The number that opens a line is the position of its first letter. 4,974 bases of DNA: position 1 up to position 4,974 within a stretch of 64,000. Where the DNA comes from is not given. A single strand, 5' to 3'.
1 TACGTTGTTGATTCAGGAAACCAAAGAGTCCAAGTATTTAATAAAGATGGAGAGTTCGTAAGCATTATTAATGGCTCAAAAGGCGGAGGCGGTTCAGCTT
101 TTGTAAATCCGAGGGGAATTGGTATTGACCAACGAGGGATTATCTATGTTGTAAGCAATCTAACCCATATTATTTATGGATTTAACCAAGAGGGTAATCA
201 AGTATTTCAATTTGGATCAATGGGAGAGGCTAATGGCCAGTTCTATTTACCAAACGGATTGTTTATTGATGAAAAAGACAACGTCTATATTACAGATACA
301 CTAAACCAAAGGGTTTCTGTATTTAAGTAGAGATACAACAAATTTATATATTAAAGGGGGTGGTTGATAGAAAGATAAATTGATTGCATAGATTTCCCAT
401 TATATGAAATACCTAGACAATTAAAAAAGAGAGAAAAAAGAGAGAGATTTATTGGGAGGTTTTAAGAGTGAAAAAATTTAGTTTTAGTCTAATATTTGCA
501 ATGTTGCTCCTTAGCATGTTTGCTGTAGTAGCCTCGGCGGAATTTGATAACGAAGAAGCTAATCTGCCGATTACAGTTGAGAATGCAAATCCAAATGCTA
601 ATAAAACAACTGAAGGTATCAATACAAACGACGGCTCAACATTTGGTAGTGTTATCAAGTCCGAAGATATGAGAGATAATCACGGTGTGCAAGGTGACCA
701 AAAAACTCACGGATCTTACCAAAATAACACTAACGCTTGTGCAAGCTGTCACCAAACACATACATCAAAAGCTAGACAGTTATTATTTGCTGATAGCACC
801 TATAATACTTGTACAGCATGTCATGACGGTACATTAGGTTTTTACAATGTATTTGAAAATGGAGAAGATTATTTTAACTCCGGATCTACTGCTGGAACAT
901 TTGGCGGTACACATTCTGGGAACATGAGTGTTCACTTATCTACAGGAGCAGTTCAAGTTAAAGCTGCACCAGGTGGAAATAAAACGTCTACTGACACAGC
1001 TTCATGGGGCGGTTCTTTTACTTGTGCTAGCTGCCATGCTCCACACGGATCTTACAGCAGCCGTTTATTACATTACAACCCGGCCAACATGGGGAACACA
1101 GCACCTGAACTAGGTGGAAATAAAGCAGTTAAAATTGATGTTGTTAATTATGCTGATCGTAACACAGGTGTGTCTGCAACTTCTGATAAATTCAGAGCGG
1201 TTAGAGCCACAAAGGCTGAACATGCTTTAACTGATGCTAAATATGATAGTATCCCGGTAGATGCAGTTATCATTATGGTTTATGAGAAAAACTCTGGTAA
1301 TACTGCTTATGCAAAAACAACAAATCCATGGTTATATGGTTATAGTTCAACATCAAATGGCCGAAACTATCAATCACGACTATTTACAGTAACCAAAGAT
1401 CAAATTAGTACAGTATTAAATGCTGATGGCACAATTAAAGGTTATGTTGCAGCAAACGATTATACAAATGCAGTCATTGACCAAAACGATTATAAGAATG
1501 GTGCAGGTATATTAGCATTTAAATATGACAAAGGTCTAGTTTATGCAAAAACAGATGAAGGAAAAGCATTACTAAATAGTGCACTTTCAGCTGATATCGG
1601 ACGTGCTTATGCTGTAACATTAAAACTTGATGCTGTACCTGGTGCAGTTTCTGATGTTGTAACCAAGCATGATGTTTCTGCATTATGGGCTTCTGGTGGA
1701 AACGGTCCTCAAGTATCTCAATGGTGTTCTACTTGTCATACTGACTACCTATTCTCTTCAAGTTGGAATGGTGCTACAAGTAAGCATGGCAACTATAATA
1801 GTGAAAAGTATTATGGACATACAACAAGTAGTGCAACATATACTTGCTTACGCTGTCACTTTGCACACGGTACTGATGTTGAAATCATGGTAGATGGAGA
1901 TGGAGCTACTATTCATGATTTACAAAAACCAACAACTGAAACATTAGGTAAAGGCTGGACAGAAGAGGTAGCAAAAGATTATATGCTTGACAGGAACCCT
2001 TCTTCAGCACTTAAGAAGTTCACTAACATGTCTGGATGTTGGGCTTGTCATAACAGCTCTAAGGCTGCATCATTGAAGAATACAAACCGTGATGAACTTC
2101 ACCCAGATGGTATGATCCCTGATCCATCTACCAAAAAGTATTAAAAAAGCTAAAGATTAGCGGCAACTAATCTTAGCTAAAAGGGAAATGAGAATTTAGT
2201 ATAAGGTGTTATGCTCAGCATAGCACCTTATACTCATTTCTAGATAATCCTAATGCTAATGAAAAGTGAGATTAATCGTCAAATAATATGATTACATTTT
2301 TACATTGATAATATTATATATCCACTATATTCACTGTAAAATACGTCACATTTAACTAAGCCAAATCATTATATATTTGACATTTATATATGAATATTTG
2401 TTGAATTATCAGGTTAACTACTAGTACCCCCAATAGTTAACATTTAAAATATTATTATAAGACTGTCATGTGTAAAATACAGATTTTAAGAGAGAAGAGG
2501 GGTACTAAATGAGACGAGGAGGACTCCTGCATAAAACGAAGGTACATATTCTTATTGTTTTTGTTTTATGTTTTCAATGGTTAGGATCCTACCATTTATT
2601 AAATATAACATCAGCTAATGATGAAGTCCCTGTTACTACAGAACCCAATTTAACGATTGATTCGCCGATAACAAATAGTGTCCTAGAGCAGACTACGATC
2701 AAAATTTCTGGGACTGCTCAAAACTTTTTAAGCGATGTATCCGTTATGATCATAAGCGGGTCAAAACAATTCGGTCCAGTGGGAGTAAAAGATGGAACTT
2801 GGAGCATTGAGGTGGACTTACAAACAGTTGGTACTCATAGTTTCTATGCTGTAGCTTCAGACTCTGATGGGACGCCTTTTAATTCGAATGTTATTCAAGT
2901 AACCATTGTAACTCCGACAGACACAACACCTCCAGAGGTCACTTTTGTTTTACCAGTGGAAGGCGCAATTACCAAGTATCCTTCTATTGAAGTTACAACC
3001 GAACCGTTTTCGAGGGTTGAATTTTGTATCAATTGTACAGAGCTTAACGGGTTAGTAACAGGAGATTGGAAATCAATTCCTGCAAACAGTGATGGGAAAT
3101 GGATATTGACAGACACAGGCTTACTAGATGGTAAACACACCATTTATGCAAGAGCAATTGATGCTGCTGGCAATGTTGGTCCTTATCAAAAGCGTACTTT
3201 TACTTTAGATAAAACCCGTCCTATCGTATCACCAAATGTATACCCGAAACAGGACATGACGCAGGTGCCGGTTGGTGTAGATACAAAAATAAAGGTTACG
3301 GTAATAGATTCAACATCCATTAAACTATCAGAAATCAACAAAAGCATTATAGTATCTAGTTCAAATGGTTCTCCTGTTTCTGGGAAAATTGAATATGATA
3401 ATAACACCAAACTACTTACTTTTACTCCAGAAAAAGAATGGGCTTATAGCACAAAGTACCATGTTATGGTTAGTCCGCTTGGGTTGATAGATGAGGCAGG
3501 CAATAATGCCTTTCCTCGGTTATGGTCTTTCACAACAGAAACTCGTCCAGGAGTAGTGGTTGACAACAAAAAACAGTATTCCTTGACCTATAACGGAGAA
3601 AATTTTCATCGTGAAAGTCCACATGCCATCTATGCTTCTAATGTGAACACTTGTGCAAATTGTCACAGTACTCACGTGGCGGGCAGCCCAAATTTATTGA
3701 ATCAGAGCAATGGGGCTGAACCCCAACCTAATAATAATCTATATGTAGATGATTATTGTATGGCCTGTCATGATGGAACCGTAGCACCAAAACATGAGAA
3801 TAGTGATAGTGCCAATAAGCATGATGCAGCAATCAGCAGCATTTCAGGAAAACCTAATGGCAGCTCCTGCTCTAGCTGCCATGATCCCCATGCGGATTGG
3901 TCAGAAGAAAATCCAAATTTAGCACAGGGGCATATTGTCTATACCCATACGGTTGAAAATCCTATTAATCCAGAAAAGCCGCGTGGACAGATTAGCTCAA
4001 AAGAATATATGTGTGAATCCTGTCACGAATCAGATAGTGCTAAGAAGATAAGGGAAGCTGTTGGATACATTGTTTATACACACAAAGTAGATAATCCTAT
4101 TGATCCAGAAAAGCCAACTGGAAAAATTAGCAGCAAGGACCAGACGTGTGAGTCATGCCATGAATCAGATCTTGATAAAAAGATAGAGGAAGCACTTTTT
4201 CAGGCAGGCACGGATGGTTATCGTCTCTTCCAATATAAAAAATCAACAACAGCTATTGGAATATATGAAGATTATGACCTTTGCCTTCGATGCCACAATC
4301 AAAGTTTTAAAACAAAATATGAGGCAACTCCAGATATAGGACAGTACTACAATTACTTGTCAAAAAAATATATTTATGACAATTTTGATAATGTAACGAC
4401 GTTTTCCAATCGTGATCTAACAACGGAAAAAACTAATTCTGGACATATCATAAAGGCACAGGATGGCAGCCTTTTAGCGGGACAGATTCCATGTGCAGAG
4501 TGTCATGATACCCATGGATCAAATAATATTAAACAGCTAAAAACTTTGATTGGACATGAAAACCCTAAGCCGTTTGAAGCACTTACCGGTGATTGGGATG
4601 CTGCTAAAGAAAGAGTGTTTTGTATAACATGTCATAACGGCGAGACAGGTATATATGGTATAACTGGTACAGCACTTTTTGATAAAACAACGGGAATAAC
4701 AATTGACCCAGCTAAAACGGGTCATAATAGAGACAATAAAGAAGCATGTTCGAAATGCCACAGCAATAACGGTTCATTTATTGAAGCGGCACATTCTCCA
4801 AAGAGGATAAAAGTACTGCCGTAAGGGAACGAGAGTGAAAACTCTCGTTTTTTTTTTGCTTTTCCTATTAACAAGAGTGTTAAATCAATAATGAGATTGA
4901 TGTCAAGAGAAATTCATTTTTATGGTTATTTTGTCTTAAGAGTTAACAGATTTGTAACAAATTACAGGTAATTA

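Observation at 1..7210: Multihaem c-type cytochrome locus (6 + 9 + 8 = 23 CxxCH) with an NHL propeller, wedged directly upstream of prfB in a Bacillus-type chromosome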

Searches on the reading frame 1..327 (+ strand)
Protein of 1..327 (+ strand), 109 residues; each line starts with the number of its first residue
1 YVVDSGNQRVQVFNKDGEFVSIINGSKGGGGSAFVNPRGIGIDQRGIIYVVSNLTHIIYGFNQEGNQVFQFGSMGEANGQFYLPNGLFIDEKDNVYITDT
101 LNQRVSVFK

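Call 4: search_protein_families(library=pfam, proteins=[window:1-327:+], max_evalue=1)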
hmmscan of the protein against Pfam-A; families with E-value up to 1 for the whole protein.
window:1-327:+ (109 aa): 7 families
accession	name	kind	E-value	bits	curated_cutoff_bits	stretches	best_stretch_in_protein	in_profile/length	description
PF01436.27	NHL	-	3.5e-11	43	20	2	81-108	1-28/28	NHL repeat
PF17170.10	DUF5128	-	8.2e-09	35.5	22.9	2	1-56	57-113/321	6-bladed beta-propeller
PF01731.26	Arylesterase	-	0.00011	22.8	21.3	2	32-62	51-82/86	Arylesterase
PF06739.17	SBBP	-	0.00053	20.3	20.5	1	29-51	7-29/38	Beta-propeller repeat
PF25021.1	TEN_NHL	-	0.0021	17.5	27.1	1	33-53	140-160/357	Teneurin NHL domain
PF08450.18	SGL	-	0.0036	17.4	26.3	0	78-108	130-161/246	SMP-30/Gluconolactonase/LRE-like region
PF06977.17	SdiA-regulated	-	0.0048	16.6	21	1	8-53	194-241/249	SdiA-regulated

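Call 5: search_protein_families(library=ncbifam, proteins=[window:1-327:+], max_evalue=1)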
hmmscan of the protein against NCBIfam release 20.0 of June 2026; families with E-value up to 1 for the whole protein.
window:1-327:+ (109 aa): 5 families
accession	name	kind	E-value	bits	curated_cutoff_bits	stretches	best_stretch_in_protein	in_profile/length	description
NF035926.1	scyF_NHL_VPEP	equivalog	8.7e-21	74.5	350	1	1-108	166-273/376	scytonemin biosynthesis PEP-CTERM protein ScyF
NF047780.1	LIC12708_fam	subfamily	1.6e-05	24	150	2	7-53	155-200/391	LIC_12708 family protein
NF047494.1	Lepto_SBBP_lipo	equivalog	0.00032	19.5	400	2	13-75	167-230/466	SBBP repeat beta-propeller lipoprotein, LipL53 family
NF033206.1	ScyE_fam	subfamily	0.029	13.9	80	1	34-100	252-320/333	ScyD/ScyE family protein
TIGR02378.1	nirD_assim_sml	equivalog_domain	0.067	13.3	74.65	0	5-54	21-69/105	nitrite reductase small subunit NirD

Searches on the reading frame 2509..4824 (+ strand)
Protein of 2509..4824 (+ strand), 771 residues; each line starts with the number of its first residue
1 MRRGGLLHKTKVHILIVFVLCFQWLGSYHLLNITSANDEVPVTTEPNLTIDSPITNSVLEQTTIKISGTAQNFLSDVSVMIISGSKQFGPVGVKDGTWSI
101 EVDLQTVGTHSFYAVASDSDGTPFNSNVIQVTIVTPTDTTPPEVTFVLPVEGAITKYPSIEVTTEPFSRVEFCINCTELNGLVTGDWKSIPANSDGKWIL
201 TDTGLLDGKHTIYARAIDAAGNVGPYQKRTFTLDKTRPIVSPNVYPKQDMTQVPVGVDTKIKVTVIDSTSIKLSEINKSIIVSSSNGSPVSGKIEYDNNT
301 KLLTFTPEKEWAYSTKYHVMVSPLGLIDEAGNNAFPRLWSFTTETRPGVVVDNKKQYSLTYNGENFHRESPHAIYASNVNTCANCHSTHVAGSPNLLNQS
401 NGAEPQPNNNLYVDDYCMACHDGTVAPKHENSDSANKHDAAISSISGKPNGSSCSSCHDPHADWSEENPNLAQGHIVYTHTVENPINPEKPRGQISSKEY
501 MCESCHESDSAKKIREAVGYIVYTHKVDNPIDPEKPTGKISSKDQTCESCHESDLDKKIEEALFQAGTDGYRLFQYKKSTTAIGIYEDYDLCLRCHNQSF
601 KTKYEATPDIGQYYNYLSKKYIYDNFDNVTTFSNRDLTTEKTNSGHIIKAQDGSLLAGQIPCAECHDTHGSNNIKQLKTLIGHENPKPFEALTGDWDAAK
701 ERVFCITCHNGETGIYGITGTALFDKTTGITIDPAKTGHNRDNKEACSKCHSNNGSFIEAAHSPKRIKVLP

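Call 4: search_protein_families(library=pfam, proteins=[window:2509-4824:+], max_evalue=1)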
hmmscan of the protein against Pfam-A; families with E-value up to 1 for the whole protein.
window:2509-4824:+ (771 aa): 16 families
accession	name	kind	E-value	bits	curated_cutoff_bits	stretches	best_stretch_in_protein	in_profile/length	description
PF22113.1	Mtrc-MtrF_II-IV_dom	-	7.6e-17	61.8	30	3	584-762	23-175/176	Outer membrane cytochrome MtrC/MtrF-like, domains II/IV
PF14522.11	Cytochrome_C7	-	2.4e-14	53.4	24.8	3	658-752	12-67/67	Cytochrome c7 and related cytochrome c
PF13205.12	Big_5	-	6.4e-12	46.6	23.6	1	234-343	1-105/105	Bacterial Ig-like domain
PF19077.6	Big_13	-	2.3e-11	44.5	27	2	158-234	29-101/102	Bacterial Ig-like domain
PF09699.15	Paired_CXXCH_1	-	2.7e-11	43.4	20.6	3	662-711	9-38/41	Doubled CXXCH motif (Paired_CXXCH_1)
PF02085.21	Cytochrom_CIII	-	1.4e-05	25.8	22.9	1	659-712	30-85/101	Class III cytochrome C family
PF14537.11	Cytochrom_c3_2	-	1.9e-05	25.5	25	0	366-390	45-68/79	Cytochrome c3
PF09136.16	Glucodextran_B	-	2.6e-05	24.5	27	1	46-125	1-74/83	Glucodextranase, domain B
PF13442.11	Cytochrome_CBB3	-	0.00052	20.7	27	1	371-399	6-30/68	Cytochrome C oxidase, cbb3-type, subunit III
PF03892.19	NapB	-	0.0016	19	25.1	1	484-558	48-118/127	Nitrate reductase cytochrome c-type subunit (NapB)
PF22678.1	Cytochrom_c_NrfB-like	-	0.0081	17.1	27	0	502-554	1-43/89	Cytochrome c-type protein NrfB-like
PF14318.11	Mononeg_mRNAcap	-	0.035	14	22.2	1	678-716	16-52/241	Mononegavirales mRNA-capping region V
PF03150.19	CCP_MauG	-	0.53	11.4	25.6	1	449-475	19-44/149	Di-haem cytochrome c peroxidase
PF05927.16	Penaeidin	-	0.81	10.9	25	0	523-552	26-51/73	Penaeidin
PF16640.11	Big_3_5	-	0.91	10.6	35.5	1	60-132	12-86/88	Bacterial Ig-like domain (group 3)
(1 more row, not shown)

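Call 5: search_protein_families(library=ncbifam, proteins=[window:2509-4824:+], max_evalue=1)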
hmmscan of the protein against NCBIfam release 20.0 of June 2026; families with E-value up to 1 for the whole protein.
window:2509-4824:+ (771 aa): 9 families
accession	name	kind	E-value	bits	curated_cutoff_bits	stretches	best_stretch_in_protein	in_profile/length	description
TIGR03508.1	decahem_SO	subfamily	1.6e-11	44.2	192.2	3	501-684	4-168/258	DmsE family decaheme c-type cytochrome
TIGR01905.1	paired_CXXCH_1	subfamily_domain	5.2e-10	39.1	25.2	3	662-678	9-25/41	doubled CXXCH domain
NF033510.3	Ca_tandemer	repeat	2.7e-07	30.9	50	2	43-122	8-94/96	Ca2+-stabilized repeat-containing adhesin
NF047446.1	barrel_OmpL47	domain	8.7e-05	22.9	40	1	207-232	42-67/68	OmpL47-type beta-barrel domain-containing protein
NF008659.0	PRK11659.1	equivalog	0.0029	17.3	184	1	496-554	72-120/188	cytochrome c nitrite reductase pentaheme subunit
NF047441.1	Lepto_OmpL47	equivalog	0.005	16.5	250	1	207-238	296-327/336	multi-beta-barrel domain surface protein OmpL47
TIGR04216.1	halo_surf_glyco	exception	0.0077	14.5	400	1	32-139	621-719/784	HVO_2072 family ArtA-dependent S-layer glycoprotein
TIGR03146.1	cyt_nit_nrfB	equivalog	0.034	14.4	166.6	1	540-673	7-123/145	cytochrome c nitrite reductase pentaheme subunit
NF032891.0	tail_200_repeat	domain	0.14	11.6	350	1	36-107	85-164/195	tandem large repeat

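Call 10: search_solved_structures(query=window:2509-4824:+, max_evalue=1, show_alignments=1)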
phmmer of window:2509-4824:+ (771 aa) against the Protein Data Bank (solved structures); distinct sequences matched with E-value up to 1: 0.

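Call 48: find_homologous_proteins(query=window:2509-4824:+, max_evalue=0.001)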
Query window:2509-4824:+ (771 aa): 85 proteins with E <= 0.001 among 8000 candidates.
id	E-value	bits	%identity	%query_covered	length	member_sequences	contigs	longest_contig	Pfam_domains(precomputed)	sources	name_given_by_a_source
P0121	0.0e+0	1802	100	100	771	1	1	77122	PF09699.16,PF14537.12,PF13205.13,PF02085.22,PF14522.12,PF19077.7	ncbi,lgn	ncbi:MAG: Ig-like domain-containing protein [Neobacillus sp.]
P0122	3.1e-295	1000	57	100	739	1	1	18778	PF09699.16,PF13205.13,PF14522.12,PF19077.7,PF22113.2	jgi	jgi:hypothetical protein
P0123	2.0e-278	944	54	100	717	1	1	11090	PF09699.16,PF14537.12,PF13205.13,PF14522.12,PF19077.7,PF22113.2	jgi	jgi:predicted CXXCH cytochrome family protein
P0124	2.3e-266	904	53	100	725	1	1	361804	PF09699.16,PF14537.12,PF22678.2,PF13205.13,PF14522.12,PF19077.7,PF22113.2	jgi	jgi:hypothetical protein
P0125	1.5e-262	891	50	100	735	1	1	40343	PF09699.16,PF14537.12,PF13205.13,PF14522.12,PF19077.7,PF22113.2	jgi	jgi:hypothetical protein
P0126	9.6e-228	776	48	100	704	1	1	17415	PF09699.16,PF14537.12,PF13205.13,PF14522.12,PF19077.7,PF22113.2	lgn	-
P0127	5.1e-227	774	47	100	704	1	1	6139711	PF09699.16,PF14537.12,PF13205.13,PF14522.12,PF19077.7,PF22113.2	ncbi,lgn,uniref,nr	ncbi:Ig-like domain-containing protein [Neobacillus sp. DY30]|uniref:Ig-like domain-containing prote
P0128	2.9e-226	771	47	100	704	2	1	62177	PF09699.16,PF14537.12,PF13205.13,PF14522.12,PF19077.7,PF22113.2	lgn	-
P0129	1.3e-204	700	46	100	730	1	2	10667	PF09699.16,PF14522.12,PF19077.7,PF22113.2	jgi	jgi:hypothetical protein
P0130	2.7e-197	676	45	99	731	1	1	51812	PF09699.16,PF14537.12,PF14522.12,PF19077.7,PF22113.2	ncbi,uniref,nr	ncbi:hypothetical protein J7E63_22385 [Bacillus sp. ISL-75]|uniref:Ig-like domain-containing protein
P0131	2.1e-195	669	45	99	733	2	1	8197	PF09699.16,PF14537.12,PF14522.12,PF19077.7,PF22113.2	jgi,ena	-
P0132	3.8e-195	669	45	99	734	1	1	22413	PF09699.16,PF14537.12,PF14522.12,PF19077.7,PF22113.2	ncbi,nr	ncbi:MAG: hypothetical protein K6T88_01635 [Bacillus sp. (in: Bacteria)]|nr:hypothetical protein [Ba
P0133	5.4e-195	668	44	100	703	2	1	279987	PF09699.16,PF14537.12,PF13205.13,PF09136.17,PF14522.12,PF19077.7,PF22113.2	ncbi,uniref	ncbi:Ig-like domain-containing protein [Neobacillus sp. LXY-1]|uniref:Ig-like domain-containing prot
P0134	1.4e-192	660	44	100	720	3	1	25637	PF09699.16,PF14537.12,PF13205.13,PF09136.17,PF14522.12,PF19077.7,PF22113.2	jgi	jgi:hypothetical protein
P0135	2.2e-190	653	45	99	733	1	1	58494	PF09699.16,PF14537.12,PF17957.8,PF14522.12,PF19077.7,PF22113.2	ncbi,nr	ncbi:hypothetical protein G6549_15400 [Bacillus sp. MM2020_1]|nr:hypothetical protein [Bacillus sp. 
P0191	5.4e-41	159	28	70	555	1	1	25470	PF09699.16,PF14537.12,PF03264.20,PF14522.12,PF22113.2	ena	-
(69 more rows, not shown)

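Call 49: find_encoding_contigs(protein=P0121, flank=10000, max_places=4)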
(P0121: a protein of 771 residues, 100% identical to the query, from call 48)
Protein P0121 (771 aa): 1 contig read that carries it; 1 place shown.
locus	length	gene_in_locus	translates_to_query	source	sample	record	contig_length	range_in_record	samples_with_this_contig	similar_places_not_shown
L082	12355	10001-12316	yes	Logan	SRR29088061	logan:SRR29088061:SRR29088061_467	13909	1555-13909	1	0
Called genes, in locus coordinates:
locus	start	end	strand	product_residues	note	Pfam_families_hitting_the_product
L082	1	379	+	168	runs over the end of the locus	-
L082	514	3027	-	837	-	PF07517:SecA_DEAD, PF00270:DEAD (weak), PF01043:SecA_PP_bind, PF21090:P-loop_SecA, PF07516:SecA_SW, PF02810:SEC-C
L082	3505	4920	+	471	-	PF03264:Cytochrom_NNT, PF02085:Cytochrom_CIII (faint), PF14522:Cytochrome_C7 (faint), PF14537:Cytochrom_c3_2 (faint), PF22113:Mtrc-MtrF_II-IV_dom (weak)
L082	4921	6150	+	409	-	PF03264:Cytochrom_NNT, PF02085:Cytochrom_CIII (faint), PF09699:Paired_CXXCH_1 (faint), PF14522:Cytochrome_C7 (faint), PF14537:Cytochrom_c3_2 (faint), PF22113:Mtrc-MtrF_II-IV_dom (faint)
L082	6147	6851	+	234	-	PF13176:TPR_7 (faint), PF12895:ANAPC3 (weak), PF21545:T7SS_EccA1_N (weak), PF13414:TPR_11, PF13432:TPR_16 (weak), PF23914:TPR_CcmH_CycH (weak), PF00515:TPR_1 (weak), PF21033:RMD1-3 (weak), +9 more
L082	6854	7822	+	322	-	PF08450:SGL (faint), PF25021:TEN_NHL (faint), PF01731:Arylesterase (faint), PF06739:SBBP (faint), PF17170:DUF5128, PF01436:NHL (weak)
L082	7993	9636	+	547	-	PF22113:Mtrc-MtrF_II-IV_dom (faint), PF14537:Cytochrom_c3_2 (faint), PF14522:Cytochrome_C7 (faint), PF09699:Paired_CXXCH_1 (weak)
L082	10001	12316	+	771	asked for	PF19077:Big_13 (weak), PF13205:Big_5, PF02085:Cytochrom_CIII (faint), PF14537:Cytochrom_c3_2 (faint), PF09699:Paired_CXXCH_1 (faint), PF14522:Cytochrome_C7 (faint)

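Call 62: search_solved_structures(query=A2, max_evalue=1, show_alignments=0)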
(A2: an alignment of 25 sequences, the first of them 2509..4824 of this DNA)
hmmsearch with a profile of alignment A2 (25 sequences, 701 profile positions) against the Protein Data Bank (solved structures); distinct sequences matched with E-value up to 1: 12.
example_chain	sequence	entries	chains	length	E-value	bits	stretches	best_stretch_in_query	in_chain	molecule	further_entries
2yn3_A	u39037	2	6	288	5.2e-17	64.6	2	69-232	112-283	PUTATIVE INNER MEMBRANE PROTEIN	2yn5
3pdd_A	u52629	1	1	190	5.9e-09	37.9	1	48-234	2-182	Glycoside hydrolase, family 9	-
6xi3_AAA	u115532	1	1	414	1.6e-06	29.9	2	44-223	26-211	Large adhesion protein (Lap) involved in biofilm formation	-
9kvu_A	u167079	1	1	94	2.3e-05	26.1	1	44-133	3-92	bacterial immunoglobulin domain B1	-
3pdg_A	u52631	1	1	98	9.8e-05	24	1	48-133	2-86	Fibronectin(III)-like module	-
7tfs_A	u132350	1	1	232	0.0037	18.8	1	360-408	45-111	Cytochrome c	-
9x9r_A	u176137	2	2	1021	0.12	13.7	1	39-236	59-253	Chitodextrinase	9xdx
1ehj_A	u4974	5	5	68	0.14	13.6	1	390-440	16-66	CYTOCHROME C7 | CYTOCHROME C551.5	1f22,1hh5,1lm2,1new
1kwj_A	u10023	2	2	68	0.22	12.9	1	393-440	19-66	cytochrome c7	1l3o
6bbk_A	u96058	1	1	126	0.26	12.7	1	101-201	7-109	Fimbrial protein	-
8v7p_A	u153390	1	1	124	0.52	11.7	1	111-201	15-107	Fimbrial protein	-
1qdb_A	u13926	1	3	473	0.61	11.5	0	595-678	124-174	CYTOCHROME C NITRITE REDUCTASE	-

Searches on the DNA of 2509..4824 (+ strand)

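Call 69: search_rna_families(source=L082, start=2900, end=3600, threshold=evalue, max_evalue=1)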
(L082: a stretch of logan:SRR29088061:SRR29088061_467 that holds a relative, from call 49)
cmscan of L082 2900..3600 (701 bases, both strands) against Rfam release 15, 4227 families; matches with E-value up to 1: 0.
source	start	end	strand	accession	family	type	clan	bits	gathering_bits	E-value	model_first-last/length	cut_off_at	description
